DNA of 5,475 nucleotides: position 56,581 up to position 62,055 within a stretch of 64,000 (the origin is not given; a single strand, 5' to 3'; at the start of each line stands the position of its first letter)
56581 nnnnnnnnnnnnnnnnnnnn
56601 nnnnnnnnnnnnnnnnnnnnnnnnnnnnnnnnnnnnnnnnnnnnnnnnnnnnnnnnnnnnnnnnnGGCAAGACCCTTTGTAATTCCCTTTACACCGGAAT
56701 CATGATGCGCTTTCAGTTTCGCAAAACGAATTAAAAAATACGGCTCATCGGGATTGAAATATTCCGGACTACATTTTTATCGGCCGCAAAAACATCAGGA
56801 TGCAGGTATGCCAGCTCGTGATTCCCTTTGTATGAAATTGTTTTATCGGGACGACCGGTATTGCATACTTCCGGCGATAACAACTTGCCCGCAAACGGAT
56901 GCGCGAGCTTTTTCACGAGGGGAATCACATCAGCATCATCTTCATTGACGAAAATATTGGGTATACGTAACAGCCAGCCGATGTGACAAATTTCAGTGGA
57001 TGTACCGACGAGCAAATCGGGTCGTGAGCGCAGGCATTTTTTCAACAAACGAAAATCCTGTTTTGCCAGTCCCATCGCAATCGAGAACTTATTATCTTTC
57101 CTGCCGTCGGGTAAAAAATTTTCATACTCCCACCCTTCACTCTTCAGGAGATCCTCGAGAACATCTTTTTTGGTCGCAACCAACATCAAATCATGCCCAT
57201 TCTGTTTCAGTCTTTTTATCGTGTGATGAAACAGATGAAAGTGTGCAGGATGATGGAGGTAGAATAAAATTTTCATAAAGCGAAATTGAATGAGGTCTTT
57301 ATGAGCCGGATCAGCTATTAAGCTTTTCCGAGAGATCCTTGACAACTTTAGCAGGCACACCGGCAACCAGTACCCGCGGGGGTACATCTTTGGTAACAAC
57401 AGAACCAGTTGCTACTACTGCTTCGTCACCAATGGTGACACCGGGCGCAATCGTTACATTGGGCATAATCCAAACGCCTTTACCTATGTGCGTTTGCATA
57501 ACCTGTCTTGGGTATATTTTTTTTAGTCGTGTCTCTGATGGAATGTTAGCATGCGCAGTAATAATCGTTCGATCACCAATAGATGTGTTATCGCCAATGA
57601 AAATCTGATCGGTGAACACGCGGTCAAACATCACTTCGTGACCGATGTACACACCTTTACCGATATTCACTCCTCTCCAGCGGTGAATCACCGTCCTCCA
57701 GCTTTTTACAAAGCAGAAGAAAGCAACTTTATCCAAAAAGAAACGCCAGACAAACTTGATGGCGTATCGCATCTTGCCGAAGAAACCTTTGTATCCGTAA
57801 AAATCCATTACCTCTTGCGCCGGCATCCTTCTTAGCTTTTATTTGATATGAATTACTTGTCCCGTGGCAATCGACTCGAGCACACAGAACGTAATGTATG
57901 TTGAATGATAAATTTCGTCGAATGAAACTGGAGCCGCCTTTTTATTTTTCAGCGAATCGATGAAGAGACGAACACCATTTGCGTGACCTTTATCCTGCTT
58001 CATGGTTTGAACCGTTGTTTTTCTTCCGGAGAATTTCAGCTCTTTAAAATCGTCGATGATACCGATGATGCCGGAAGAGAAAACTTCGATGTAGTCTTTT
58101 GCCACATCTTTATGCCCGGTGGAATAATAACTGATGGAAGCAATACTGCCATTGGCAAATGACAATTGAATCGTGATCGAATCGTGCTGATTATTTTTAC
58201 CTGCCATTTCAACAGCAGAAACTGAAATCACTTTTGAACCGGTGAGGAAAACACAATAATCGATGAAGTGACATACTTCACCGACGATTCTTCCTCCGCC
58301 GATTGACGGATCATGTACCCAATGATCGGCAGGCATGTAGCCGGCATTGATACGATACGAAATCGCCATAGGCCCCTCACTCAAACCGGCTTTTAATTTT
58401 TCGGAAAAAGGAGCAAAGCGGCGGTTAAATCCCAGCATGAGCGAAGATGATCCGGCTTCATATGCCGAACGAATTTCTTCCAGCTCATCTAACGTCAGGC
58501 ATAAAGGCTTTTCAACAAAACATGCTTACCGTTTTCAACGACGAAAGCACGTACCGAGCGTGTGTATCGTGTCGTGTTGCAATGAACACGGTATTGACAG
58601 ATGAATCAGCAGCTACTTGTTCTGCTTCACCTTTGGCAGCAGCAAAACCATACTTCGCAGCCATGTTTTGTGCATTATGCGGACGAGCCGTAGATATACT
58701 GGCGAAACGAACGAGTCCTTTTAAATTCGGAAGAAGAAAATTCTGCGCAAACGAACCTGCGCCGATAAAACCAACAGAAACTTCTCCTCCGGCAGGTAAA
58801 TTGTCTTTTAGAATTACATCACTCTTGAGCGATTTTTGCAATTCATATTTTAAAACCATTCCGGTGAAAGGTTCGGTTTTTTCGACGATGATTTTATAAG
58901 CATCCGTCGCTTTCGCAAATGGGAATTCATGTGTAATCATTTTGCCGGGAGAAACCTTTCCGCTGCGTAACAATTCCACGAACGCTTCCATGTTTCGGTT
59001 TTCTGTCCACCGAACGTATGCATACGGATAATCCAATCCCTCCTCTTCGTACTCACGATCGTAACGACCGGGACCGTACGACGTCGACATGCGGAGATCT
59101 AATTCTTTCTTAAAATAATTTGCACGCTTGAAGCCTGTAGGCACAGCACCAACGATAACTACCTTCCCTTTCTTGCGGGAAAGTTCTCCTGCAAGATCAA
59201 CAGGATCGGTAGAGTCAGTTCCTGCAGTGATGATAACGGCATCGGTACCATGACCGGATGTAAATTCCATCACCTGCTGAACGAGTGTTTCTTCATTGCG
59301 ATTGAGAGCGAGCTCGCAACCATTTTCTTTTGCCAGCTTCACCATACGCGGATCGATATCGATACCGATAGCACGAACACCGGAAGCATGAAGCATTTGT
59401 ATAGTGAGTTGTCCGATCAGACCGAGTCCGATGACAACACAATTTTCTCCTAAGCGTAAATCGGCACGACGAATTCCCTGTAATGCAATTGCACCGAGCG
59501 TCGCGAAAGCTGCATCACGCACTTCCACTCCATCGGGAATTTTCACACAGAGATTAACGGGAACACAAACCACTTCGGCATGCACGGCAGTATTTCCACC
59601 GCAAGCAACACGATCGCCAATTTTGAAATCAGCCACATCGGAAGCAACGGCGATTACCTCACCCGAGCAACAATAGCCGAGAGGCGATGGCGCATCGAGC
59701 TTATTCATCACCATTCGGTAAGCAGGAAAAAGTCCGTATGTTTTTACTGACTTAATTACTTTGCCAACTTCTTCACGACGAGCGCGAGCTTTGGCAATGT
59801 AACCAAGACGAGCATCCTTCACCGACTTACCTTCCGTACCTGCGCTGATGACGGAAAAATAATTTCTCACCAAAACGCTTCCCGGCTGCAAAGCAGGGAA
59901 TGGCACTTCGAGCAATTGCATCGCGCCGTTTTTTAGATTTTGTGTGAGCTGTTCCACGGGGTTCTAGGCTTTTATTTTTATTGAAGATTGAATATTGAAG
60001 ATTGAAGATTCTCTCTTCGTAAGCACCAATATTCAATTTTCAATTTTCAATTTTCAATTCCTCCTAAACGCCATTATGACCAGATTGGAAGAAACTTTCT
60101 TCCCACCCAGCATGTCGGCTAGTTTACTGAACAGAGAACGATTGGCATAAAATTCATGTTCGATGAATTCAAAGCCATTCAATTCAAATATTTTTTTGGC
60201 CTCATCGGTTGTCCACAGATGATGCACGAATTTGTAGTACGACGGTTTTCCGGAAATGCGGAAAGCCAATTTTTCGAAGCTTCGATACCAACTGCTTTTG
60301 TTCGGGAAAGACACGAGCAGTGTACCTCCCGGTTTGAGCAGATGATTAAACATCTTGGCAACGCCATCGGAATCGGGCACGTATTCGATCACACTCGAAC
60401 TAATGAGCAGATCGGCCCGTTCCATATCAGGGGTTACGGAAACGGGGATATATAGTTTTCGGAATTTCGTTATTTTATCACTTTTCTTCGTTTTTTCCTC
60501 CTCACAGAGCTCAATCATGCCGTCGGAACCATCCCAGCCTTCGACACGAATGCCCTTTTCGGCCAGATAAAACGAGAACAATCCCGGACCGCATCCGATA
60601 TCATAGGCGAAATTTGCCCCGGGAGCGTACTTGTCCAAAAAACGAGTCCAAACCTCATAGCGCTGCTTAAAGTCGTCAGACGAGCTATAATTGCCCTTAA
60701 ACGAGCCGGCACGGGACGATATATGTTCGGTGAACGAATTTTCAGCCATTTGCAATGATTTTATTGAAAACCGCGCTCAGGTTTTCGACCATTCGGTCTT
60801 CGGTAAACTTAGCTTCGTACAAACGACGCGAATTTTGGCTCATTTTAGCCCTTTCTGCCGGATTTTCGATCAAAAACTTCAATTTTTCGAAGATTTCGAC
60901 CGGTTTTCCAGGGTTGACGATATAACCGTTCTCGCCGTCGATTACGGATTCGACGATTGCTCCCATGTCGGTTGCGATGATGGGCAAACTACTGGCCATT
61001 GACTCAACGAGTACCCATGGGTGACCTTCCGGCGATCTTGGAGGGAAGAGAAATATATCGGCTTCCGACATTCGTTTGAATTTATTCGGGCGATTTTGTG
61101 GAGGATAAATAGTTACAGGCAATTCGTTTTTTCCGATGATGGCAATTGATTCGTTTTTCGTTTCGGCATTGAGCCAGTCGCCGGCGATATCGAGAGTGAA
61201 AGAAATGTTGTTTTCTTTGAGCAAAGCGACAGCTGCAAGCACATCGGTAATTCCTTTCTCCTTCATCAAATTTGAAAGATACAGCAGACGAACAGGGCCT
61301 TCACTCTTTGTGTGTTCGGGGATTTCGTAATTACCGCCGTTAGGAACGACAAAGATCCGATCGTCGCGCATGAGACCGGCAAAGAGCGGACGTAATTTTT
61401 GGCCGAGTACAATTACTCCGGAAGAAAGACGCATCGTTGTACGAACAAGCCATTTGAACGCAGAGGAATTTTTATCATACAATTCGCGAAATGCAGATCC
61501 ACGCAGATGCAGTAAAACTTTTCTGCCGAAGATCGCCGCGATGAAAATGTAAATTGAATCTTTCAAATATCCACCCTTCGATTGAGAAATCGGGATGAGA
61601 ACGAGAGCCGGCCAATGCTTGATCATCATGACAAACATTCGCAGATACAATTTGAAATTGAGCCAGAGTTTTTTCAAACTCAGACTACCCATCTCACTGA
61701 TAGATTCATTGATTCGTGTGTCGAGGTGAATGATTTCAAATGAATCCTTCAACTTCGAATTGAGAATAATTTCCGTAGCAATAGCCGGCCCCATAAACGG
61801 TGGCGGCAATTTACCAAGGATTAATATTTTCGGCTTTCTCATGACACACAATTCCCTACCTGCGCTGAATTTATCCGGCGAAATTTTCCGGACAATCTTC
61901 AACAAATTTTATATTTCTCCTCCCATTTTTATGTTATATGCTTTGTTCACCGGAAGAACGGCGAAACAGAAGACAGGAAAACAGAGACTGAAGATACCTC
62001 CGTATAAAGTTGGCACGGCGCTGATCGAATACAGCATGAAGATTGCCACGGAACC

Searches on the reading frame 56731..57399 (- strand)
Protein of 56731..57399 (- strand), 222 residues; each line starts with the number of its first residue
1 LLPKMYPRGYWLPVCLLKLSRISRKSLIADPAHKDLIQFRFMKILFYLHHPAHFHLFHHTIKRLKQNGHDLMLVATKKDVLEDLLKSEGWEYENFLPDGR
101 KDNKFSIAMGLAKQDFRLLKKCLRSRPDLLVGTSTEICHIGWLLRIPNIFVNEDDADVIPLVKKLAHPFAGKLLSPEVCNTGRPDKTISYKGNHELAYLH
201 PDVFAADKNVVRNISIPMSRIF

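Call 22: search_protein_families(library=pfam, proteins=[window:56731-57399:-], max_evalue=0.001)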
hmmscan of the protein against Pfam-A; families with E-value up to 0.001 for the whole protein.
window:56731-57399:- (222 aa): 1 family
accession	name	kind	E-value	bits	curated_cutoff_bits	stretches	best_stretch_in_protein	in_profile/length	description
PF04007.18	DUF354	-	9.7e-07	28.6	22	1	46-215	5-181/349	Protein of unknown function (DUF354)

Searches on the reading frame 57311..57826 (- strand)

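Call 22: search_protein_families(library=pfam, proteins=[window:57311-57826:-], max_evalue=0.001)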
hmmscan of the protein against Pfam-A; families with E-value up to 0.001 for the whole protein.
window:57311-57826:- (171 aa): 3 families
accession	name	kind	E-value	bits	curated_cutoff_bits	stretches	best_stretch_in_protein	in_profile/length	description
PF00132.30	Hexapep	-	4.9e-17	61.3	27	1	112-146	2-36/36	Bacterial transferase hexapeptide (six repeats)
PF14602.12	Hexapep_2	-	1e-07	32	27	1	114-146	4-34/34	Hexapeptide repeat of succinyl-transferase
PF25084.1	LbH_EIF2B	-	2.5e-05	24.7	54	1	60-148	5-97/105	EIF2B subunit epsilon LbH domain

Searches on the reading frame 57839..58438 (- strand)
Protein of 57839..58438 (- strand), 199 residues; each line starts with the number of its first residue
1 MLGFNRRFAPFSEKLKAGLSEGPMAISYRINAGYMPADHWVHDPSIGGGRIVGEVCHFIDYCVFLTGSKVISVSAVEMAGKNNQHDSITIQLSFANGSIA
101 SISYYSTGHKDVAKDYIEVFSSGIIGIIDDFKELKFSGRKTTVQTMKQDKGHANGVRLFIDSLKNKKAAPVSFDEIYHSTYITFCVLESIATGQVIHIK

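Call 74: search_protein_families(library=pfam, proteins=[window:57839-58438:-], max_evalue=0.001)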
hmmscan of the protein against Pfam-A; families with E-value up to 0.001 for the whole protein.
window:57839-58438:- (199 aa): 2 families
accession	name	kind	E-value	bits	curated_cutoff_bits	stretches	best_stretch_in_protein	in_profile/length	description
PF22725.1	GFO_IDH_MocA_C3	-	6.1e-09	36.4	27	1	34-106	27-104/124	GFO/IDH/MocA C-terminal domain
PF02894.22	GFO_IDH_MocA_C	-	4.1e-08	33.7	22.9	1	38-196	30-216/218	Oxidoreductase family, C-terminal alpha/beta domain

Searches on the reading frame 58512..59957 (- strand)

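Call 74: search_protein_families(library=pfam, proteins=[window:58512-59957:-], max_evalue=0.001)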
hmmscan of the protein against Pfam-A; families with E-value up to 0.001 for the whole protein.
window:58512-59957:- (481 aa): 6 families
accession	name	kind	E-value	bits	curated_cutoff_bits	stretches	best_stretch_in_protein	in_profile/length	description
PF00107.32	ADH_zinc_N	-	1.5e-17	64.2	31.8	1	181-299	2-120/129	Zinc-binding dehydrogenase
PF01408.29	GFO_IDH_MocA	-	1.5e-09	39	24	1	394-475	2-84/120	Oxidoreductase family, NAD-binding Rossmann fold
PF08240.17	ADH_N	-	6.4e-07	30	23.5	1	85-142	28-104/104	Alcohol dehydrogenase GroES-like domain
PF03721.20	UDPG_MGDP_dh_N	-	2.5e-05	24.4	27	1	172-233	2-67/187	UDP-glucose/GDP-mannose dehydrogenase family, NAD binding domain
PF02558.23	ApbA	-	0.00025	21.1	22.2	1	174-245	2-74/150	Ketopantoate reductase PanE/ApbA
PF03807.23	F420_oxidored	-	0.00072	20.5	21.6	0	395-472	2-77/94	NADP oxidoreductase coenzyme F420-dependent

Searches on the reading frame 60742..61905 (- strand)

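Call 74: search_protein_families(library=pfam, proteins=[window:60742-61905:-], max_evalue=0.001)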
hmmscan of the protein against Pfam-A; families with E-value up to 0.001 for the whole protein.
window:60742-61905:- (387 aa): 2 families
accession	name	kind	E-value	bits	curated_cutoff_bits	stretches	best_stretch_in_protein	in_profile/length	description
PF00534.26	Glycos_transf_1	-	5.5e-29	101.3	26.4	1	196-361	7-171/172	Glycosyl transferases group 1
PF13692.12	Glyco_trans_1_4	-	2.1e-21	77.1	27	1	206-348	3-142/142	Glycosyl transferases group 1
